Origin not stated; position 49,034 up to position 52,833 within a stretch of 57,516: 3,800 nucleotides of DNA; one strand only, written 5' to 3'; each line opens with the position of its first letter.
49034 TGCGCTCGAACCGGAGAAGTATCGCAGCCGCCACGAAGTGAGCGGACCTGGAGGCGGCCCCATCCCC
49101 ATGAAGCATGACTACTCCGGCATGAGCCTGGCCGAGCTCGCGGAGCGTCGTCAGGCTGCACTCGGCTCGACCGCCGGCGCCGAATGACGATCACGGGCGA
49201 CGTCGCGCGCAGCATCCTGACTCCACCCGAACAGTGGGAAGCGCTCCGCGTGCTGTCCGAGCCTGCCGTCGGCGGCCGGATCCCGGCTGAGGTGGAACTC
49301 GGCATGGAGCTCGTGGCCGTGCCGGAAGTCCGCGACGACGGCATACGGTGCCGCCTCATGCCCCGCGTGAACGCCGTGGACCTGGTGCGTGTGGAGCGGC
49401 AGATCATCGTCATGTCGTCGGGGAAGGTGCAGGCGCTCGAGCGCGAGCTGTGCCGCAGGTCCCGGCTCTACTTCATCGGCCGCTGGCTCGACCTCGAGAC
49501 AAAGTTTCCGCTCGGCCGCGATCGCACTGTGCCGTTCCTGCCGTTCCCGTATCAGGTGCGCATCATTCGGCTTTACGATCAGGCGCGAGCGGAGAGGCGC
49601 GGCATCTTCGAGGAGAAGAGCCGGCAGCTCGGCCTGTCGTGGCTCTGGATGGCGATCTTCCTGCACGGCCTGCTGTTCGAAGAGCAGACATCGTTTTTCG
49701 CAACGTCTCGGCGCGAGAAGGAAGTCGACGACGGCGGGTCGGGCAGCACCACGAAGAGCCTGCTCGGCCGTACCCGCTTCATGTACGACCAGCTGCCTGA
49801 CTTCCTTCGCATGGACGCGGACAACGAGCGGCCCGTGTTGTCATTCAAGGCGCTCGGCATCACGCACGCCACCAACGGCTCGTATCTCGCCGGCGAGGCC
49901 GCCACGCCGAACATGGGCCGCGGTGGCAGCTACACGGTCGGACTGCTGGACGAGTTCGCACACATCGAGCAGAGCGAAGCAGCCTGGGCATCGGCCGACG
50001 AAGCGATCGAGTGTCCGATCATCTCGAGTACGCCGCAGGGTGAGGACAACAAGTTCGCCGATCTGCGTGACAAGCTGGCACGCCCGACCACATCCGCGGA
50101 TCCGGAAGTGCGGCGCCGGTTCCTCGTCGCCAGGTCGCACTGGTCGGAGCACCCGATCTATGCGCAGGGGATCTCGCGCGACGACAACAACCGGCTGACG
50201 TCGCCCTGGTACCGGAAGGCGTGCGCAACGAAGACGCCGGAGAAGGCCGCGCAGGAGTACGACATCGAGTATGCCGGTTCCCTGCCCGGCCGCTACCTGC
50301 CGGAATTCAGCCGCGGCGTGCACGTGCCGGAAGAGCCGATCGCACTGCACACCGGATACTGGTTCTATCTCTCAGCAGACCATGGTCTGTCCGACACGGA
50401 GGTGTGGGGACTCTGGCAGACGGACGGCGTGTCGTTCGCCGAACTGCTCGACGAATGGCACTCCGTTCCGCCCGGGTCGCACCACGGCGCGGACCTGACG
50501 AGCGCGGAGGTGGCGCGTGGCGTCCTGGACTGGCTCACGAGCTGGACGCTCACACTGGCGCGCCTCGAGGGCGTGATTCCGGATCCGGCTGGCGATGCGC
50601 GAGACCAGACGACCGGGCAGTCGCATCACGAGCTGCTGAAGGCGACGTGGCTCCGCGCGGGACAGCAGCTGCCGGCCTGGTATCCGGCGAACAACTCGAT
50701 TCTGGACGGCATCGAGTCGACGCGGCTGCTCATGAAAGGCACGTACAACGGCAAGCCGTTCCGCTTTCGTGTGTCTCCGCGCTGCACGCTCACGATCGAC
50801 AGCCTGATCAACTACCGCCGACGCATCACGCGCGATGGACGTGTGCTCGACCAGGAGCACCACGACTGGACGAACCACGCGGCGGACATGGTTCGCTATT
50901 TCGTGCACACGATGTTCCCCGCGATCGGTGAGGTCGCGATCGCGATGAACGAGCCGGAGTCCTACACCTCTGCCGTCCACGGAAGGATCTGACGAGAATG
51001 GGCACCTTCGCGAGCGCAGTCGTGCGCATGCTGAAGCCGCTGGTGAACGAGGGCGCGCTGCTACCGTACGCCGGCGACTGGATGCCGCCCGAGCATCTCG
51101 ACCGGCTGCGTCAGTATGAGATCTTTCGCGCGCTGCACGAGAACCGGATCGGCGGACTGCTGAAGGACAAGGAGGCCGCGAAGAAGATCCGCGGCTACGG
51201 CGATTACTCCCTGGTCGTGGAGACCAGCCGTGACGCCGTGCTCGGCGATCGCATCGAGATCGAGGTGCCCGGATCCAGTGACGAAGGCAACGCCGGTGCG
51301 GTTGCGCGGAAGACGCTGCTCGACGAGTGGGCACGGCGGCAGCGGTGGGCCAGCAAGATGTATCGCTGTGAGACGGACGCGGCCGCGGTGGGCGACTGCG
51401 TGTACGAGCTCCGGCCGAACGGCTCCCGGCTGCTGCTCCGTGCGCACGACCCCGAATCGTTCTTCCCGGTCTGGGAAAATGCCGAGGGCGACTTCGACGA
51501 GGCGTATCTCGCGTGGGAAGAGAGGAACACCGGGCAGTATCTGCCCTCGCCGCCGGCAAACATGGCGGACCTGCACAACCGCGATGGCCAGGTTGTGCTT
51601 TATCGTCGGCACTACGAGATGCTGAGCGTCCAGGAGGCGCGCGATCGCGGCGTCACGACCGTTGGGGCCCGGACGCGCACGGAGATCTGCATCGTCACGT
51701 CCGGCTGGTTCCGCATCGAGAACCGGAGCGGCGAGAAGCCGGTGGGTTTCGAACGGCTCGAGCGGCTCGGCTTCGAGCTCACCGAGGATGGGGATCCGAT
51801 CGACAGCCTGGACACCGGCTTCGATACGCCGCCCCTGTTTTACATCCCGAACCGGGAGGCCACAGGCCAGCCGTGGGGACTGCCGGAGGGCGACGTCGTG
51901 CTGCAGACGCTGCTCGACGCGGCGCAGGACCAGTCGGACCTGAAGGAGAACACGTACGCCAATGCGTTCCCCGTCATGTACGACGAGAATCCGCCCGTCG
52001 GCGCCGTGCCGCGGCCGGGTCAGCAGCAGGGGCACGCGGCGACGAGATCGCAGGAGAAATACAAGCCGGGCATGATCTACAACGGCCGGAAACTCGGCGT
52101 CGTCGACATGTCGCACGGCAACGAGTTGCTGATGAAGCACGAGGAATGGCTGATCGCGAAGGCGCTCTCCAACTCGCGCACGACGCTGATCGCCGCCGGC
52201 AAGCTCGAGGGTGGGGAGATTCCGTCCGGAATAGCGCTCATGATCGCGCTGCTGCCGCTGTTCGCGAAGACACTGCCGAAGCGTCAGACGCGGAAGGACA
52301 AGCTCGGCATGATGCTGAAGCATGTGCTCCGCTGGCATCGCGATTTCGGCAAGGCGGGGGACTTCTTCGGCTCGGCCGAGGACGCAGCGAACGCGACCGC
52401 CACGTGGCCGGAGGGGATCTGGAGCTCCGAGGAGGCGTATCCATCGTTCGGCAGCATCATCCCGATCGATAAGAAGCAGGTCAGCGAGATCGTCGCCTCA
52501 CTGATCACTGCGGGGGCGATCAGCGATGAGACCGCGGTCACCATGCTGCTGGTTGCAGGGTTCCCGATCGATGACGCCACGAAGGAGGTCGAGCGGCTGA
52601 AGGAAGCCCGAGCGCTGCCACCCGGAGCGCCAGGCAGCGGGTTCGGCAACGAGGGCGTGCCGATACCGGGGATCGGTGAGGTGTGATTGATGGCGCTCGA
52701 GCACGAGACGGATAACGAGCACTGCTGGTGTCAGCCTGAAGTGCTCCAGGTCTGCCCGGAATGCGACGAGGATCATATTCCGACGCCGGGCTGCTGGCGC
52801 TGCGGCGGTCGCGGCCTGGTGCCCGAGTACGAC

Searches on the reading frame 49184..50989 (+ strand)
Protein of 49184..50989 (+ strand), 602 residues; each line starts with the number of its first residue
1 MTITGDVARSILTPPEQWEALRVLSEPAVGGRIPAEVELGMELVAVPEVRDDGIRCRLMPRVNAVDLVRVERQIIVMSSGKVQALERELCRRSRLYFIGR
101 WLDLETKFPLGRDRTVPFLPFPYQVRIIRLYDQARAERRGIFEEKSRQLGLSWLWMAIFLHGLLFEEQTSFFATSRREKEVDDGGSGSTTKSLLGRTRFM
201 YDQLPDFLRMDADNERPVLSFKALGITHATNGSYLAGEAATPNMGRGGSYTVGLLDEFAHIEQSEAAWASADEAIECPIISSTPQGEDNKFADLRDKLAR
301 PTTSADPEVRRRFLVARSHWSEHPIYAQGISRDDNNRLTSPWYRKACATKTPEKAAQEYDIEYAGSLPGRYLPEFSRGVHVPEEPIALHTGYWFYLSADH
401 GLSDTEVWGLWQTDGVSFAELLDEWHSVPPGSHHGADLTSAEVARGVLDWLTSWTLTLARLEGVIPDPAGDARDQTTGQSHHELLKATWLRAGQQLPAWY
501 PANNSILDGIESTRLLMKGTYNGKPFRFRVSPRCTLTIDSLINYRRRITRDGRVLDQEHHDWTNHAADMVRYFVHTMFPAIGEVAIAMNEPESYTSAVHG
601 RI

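Call 12: search_protein_families(library=pfam, max_evalue=0.1, proteins=[window:49184-50989:+])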
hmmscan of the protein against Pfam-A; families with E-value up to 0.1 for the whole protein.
window:49184-50989:+ (602 aa): 1 family
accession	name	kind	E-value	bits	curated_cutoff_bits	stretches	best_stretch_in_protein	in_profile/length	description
PF03237.21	Terminase_6N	-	9.3e-07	29.1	22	1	145-319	4-155/215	Terminase large subunit, T4likevirus-type, N-terminal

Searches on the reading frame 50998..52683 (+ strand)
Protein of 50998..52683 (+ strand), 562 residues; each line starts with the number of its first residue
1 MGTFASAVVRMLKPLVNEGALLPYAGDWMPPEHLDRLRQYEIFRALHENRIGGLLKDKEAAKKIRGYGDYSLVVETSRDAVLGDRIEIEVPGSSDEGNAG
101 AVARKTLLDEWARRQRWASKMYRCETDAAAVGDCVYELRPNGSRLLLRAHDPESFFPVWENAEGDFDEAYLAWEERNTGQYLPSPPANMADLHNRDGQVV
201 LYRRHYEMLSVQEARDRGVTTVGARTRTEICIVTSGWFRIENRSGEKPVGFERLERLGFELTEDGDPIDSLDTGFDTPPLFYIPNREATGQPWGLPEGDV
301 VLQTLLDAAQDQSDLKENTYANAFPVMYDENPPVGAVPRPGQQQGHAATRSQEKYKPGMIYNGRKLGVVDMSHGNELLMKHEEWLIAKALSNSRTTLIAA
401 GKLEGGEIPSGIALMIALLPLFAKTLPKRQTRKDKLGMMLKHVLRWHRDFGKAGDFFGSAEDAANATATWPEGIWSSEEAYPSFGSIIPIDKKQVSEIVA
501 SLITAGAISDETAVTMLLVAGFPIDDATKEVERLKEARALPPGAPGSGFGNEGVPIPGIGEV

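Call 12: search_protein_families(library=pfam, max_evalue=0.1, proteins=[window:50998-52683:+])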
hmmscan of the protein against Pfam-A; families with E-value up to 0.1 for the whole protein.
window:50998-52683:+ (562 aa): 2 families
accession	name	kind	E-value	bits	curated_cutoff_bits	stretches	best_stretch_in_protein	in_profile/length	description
PF05133.19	SPP1_portal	-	0.017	14.5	25.5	0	484-538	362-410/416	Phage portal protein, SPP1 Gp6-like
PF13550.12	Phage-tail_3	-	0.021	15.2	23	1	69-121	79-133/164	Putative phage tail protein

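Call 58: search_dna_similar(query=window:50998-52683:+, collection=phages, mode=protein, max_evalue=0.00001, max_rows=30)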
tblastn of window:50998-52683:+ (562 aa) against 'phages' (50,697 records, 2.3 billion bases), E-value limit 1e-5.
Records with a match: 2; places in all: 2; records where one place covers at least 80% of the query: 2.
Best place of each record, by identity: <60% 2.
By first word of the organism name: Streptomyces 2.
By host as written in the record: Streptomyces sp. ZL12 2.
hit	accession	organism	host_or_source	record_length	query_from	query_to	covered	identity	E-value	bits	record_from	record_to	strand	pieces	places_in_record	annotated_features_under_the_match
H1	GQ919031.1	Streptomyces phage ZL12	Streptomyces sp. ZL12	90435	28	538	91%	25.0%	1e-28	127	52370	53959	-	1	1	hypothetical protein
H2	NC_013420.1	Streptomyces phage ZL12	Streptomyces sp. ZL12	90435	28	538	91%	25.0%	1e-28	127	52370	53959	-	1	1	hypothetical protein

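Call 59: get_annotated_region(hit=H1, flank=7000)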
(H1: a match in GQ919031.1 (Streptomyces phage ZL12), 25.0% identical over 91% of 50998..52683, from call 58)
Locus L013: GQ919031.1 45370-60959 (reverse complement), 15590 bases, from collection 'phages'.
description: Streptomyces phage ZL12, complete genome.
organism: Streptomyces phage ZL12 (NCBI taxid 2570911)
taxonomy: Viruses; Duplodnaviria; Heunggongvirae; Uroviricota; Caudoviricetes
host: Streptomyces sp. ZL12; source: -; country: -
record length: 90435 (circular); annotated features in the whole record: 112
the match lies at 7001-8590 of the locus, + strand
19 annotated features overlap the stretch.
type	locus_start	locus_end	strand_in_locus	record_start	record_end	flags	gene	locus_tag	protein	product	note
CDS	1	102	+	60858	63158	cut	-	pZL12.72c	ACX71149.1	hypothetical protein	hypothetical protein pZL12-72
CDS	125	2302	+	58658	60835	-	-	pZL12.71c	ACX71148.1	hypothetical protein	similar to cell divisionFtsK/SpoIIIE from Frankia sp. CcI3, hypothetical protein pFQ12_p06 from Frankia sp. CpI1, and ...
CDS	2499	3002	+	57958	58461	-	-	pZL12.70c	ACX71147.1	hypothetical protein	similar to hypothetical protein SSPB7_04537 from Streptomyces sp. SPB74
CDS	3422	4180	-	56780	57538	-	-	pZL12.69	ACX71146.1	hypothetical protein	similar to hypothetical protein from Arthrobacter nicotinovorans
CDS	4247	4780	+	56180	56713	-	-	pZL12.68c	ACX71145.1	hypothetical protein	similar to Gp70 from Mycobacterium phage PG1; hypothetical protein pZL12-68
CDS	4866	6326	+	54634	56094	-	-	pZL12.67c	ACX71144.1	hypothetical protein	similar to Gp7 from Mycobacteriophage Rosebush; hypothetical protein pZL12-67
CDS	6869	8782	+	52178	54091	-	-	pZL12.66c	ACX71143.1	hypothetical protein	similar to Gp7 from Mycobacterium phage Konstantine; hypothetical protein pZL12-66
CDS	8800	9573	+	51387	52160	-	-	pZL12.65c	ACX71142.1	hypothetical protein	similar to phage protein from Streptococcus phage 2096.1; hypothetical protein pZL12-65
CDS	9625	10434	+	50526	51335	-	-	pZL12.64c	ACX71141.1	hypothetical protein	similar to parallel beta-helix repeat protein from Blastopirellula marina DSM 3645 and Gp124 from Mycobacterium phage ...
CDS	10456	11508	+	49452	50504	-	-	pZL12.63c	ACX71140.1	putative phage protein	similar to putative phage protein from Nocardia farcinica IFM 10152, Gp38 protein from Streptomyces phage VWB, and ...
CDS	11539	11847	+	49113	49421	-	-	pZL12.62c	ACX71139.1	hypothetical protein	similar to AGAP003434-PA from Anopheles gambiae str. PEST; hypothetical protein pZL12-62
CDS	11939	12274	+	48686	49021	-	-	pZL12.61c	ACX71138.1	hypothetical protein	similar to glycosyl transferase group 1 family protein from Phenylobacterium zucineum HLK1; hypothetical protein ...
CDS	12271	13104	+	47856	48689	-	-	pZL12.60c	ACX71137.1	hypothetical protein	similar to hypothetical protein rc188 from Ruegeria sp. PR1b; hypothetical protein pZL12-60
CDS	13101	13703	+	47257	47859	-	-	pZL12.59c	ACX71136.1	hypothetical protein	similar to Gp65 from Mycobacterium phage Fruitloop; hypothetical protein pZL12-59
CDS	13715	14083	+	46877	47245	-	-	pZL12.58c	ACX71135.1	hypothetical protein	similar to DEAD/DEAH box helicase domain-containing protein from Alkaliphilus metalliredigens QYMF; hypothetical ...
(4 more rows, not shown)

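Call 63: find_related_loci(query=A5, collection=viral_contigs, flank=6000)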
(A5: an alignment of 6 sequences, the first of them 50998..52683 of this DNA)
Query A5 (562 aa) in viral_contigs; peptide patterns used: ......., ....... (x = any residue, [..] = any of these).
69 stretches matched a pattern; 2 encode a relative of the query (tblastn E <= 1e-3); 2 distinct loci.
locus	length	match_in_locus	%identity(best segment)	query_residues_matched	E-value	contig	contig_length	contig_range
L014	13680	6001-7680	71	1-559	0e+0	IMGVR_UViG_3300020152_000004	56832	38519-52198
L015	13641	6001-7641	54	1-557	0e+0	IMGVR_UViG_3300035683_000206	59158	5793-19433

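Call 65: find_related_loci(query=A5, collection=genome_contigs, flank=6000)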
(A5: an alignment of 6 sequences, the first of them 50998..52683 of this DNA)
Query A5 (562 aa) in genome_contigs; peptide patterns used: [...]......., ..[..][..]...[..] (x = any residue, [..] = any of these).
128 stretches matched a pattern; 1 encode a relative of the query (tblastn E <= 1e-3); 1 distinct loci.
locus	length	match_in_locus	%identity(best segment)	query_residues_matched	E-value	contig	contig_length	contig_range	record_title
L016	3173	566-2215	63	1-561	0e+0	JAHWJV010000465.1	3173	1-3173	MAG: Gemmatimonadetes bacterium isolate 0711_bin6 NODE_465_length_3173_cov_2.238017, whole genome shotgun sequence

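Call 66: find_related_loci(query=A5, collection=metagenome_contigs, flank=6000)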
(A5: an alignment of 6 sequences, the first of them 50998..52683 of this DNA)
Query A5 (562 aa) in metagenome_contigs; peptide patterns used: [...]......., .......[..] (x = any residue, [..] = any of these).
208 stretches matched a pattern; 1 encode a relative of the query (tblastn E <= 1e-3); 1 distinct loci.
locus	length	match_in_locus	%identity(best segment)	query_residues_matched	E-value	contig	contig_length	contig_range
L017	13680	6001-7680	71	1-559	0e+0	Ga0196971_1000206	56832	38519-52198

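Call 68: find_homologous_proteins(query=A5, max_evalue=1e-10)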
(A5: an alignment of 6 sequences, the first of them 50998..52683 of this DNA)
Query A5 (6 sequences) (562 aa, profile of the alignment): 22 proteins with E <= 1e-10 among 8000 candidates.
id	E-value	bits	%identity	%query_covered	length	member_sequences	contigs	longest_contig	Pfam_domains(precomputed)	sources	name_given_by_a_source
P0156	0.0e+0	1107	73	99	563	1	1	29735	-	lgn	-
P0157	0.0e+0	1104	75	99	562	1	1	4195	-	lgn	-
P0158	0.0e+0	1096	100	100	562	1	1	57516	-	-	-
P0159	0.0e+0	1090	68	99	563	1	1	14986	-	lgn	-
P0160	0.0e+0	1048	65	99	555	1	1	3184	-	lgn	-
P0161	3.4e-298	1008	71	99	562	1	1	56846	-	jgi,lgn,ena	-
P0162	1.6e-287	973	61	99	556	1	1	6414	PF05133.20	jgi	jgi:hypothetical protein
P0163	4.6e-284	961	54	99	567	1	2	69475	-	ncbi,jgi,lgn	jgi:hypothetical protein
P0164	7.7e-284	960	62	99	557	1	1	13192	-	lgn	-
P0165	1.1e-276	937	60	99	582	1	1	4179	PF05133.20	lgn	-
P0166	4.4e-276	935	63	99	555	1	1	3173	-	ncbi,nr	ncbi:MAG: hypothetical protein KY464_17115 [Gemmatimonadetes bacterium]|nr:hypothetical protein [Gem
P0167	2.1e-275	933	64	99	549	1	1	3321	-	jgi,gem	-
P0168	3.0e-273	926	62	99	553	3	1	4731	PF05133.20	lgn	-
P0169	2.0e-270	916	60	99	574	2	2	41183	PF05133.20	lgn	-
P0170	2.1e-265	900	65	97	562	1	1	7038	-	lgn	-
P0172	2.7e-247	840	52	100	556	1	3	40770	-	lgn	-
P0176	2.6e-229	780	51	99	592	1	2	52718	-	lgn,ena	-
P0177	7.2e-227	772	53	99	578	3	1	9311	-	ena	-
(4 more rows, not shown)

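Call 69: find_encoding_contigs(protein=P0176, flank=7000, max_places=1)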
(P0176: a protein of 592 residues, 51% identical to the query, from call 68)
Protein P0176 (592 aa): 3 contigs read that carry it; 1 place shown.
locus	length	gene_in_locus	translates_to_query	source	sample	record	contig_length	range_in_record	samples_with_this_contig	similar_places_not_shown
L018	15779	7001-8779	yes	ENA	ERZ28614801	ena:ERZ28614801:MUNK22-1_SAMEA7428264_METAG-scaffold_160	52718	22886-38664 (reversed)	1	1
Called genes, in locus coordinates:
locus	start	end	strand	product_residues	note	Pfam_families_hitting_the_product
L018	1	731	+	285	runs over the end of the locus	PF01695:IstB_IS21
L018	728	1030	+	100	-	-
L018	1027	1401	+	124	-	PF12961:DUF3850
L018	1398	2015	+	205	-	-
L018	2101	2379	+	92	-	-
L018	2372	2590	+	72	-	-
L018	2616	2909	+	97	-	-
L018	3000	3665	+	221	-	-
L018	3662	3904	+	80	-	-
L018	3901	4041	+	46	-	-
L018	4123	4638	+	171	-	-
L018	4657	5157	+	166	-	PF00293:NUDIX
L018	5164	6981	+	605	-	-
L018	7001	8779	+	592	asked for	-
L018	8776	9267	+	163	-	-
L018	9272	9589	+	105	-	-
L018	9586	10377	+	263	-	PF13385:Laminin_G_3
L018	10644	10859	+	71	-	-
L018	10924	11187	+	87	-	-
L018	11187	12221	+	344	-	-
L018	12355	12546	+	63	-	-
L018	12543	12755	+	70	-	-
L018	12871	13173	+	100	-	-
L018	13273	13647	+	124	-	-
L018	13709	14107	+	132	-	PF12957:DUF3846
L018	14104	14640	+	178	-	-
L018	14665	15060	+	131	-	-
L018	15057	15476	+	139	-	-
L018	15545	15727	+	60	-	-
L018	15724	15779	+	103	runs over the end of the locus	-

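Call 70: find_encoding_contigs(protein=P0172, flank=7000, max_places=1)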
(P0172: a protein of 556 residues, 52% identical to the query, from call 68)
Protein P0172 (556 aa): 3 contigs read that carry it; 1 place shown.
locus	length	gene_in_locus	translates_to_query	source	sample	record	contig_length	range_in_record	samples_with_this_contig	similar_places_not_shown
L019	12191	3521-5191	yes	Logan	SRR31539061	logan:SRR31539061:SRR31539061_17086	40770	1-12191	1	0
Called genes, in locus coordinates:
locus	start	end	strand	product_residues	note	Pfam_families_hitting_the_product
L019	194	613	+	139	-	-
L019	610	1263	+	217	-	PF18894:PhageMetallopep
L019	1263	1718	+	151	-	-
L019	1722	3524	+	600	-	-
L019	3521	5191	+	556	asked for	-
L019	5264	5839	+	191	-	PF14464:Prok-JAB (weak)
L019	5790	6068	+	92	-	-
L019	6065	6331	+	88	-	-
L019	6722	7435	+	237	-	-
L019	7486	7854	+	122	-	-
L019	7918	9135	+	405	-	PF03864:Phage_cap_E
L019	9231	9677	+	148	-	-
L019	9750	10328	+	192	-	PF23140:Gp80 (weak)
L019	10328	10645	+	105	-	-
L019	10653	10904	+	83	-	-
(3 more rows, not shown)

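Call 71: find_encoding_contigs(protein=P0169, flank=7000, max_places=1)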
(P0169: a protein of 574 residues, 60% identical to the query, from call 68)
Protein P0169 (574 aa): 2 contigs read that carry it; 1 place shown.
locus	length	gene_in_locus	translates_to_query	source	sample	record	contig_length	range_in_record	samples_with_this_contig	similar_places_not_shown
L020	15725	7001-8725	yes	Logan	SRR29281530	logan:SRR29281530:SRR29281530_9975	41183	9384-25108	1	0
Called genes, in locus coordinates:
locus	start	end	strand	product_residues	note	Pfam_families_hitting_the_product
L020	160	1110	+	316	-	-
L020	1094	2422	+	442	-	PF00772:DnaB, PF03796:DnaB_C, PF13481:AAA_25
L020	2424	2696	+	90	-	-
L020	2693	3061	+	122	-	PF05866:RusA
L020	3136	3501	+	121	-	-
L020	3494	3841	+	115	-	-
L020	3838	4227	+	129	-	PF10686:YAcAr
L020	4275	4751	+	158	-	PF03592:Terminase_2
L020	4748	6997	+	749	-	PF03237:Terminase_6N, PF13403:Hint_2 (weak)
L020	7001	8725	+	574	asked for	PF05133:SPP1_portal (faint)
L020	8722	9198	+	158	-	-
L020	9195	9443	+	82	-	-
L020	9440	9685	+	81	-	-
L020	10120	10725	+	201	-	-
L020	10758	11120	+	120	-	-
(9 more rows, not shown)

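Call 72: find_encoding_contigs(protein=P0177, flank=7000, max_places=1)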
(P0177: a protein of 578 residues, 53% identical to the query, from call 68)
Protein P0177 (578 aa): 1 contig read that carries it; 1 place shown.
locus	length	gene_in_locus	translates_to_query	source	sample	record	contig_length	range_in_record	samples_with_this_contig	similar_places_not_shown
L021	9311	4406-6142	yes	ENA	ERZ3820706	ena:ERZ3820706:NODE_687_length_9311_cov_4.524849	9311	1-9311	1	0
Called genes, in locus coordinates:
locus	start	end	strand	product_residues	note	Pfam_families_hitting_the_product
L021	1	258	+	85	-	?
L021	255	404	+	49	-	-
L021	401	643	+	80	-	-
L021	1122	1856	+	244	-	-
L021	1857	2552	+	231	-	PF00293:NUDIX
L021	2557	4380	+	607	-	-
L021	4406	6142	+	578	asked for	-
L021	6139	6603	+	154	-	-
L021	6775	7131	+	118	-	-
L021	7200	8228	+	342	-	-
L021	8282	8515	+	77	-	-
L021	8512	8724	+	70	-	-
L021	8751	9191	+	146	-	-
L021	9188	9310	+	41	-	?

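Call 74: search_protein_families(library=pfam, proteins=[L018:8776-9264:+, L018:9272-9586:+, L018:9586-10374:+, L018:10924-11184:+, L018:11187-12218:+, L021:6139-6600:+, L021:6775-7128:+, L021:7200-8225:+], max_evalue=0.1)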
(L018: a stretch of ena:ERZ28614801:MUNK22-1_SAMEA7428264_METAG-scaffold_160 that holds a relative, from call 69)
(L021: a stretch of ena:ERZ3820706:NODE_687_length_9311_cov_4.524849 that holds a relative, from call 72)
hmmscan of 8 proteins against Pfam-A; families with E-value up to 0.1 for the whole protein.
L018:8776-9264:+ (163 aa): 0 families

L018:9272-9586:+ (105 aa): 0 families

L018:9586-10374:+ (263 aa): 1 family
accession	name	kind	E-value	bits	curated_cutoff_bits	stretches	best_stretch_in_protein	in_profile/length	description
PF13385.13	Laminin_G_3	-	8.9e-08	32.8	27.6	1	113-249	16-146/151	Concanavalin A-like lectin/glucanases superfamily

L018:10924-11184:+ (87 aa): 0 families

L018:11187-12218:+ (344 aa): 1 family
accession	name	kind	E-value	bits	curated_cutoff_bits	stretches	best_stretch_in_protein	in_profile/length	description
PF14354.12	Lar_restr_allev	-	0.025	15.3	28.6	1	4-55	3-52/58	Restriction alleviation protein Lar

L021:6139-6600:+ (154 aa): 0 families

L021:6775-7128:+ (118 aa): 0 families

L021:7200-8225:+ (342 aa): 1 family
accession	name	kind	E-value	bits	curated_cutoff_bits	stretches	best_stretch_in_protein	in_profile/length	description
PF14311.12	DUF4379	-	0.026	15.2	24.5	1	3-34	26-55/56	Probable Treble clef zinc finger domain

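Call 75: search_protein_families(library=phrogs, proteins=[L018:8776-9264:+, L018:9272-9586:+, L018:9586-10374:+, L018:10924-11184:+, L018:11187-12218:+, L021:6139-6600:+, L021:6775-7128:+, L021:7200-8225:+], max_evalue=0.01)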
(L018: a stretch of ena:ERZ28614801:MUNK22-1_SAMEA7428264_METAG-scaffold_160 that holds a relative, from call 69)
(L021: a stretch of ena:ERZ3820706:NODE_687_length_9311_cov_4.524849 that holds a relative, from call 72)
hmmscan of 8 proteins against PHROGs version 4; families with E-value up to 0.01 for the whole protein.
L018:8776-9264:+ (163 aa): 0 families

L018:9272-9586:+ (105 aa): 1 family
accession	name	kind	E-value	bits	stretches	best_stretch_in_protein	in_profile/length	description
phrog_12296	-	tail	1.1e-16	61.4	1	28-102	11-85/86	tail fiber protein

L018:9586-10374:+ (263 aa): 1 family
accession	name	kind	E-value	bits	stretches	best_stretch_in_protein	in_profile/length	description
phrog_11584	-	unknown function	0.0077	15.9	0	33-70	2-39/578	-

L018:10924-11184:+ (87 aa): 0 families

L018:11187-12218:+ (344 aa): 0 families

L021:6139-6600:+ (154 aa): 0 families

L021:6775-7128:+ (118 aa): 1 family
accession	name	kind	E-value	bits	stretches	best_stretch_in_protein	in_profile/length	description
phrog_9437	-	unknown function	2.7e-24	86.6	1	28-118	2-98/98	-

L021:7200-8225:+ (342 aa): 0 families

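Call 81: search_protein_families(library=ncbifam, proteins=[L014:7692-8180:+], max_evalue=0.1)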
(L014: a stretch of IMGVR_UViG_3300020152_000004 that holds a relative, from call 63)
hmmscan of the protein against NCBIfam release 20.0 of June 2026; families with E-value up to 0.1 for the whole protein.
L014:7692-8180:+ (163 aa): 0 families
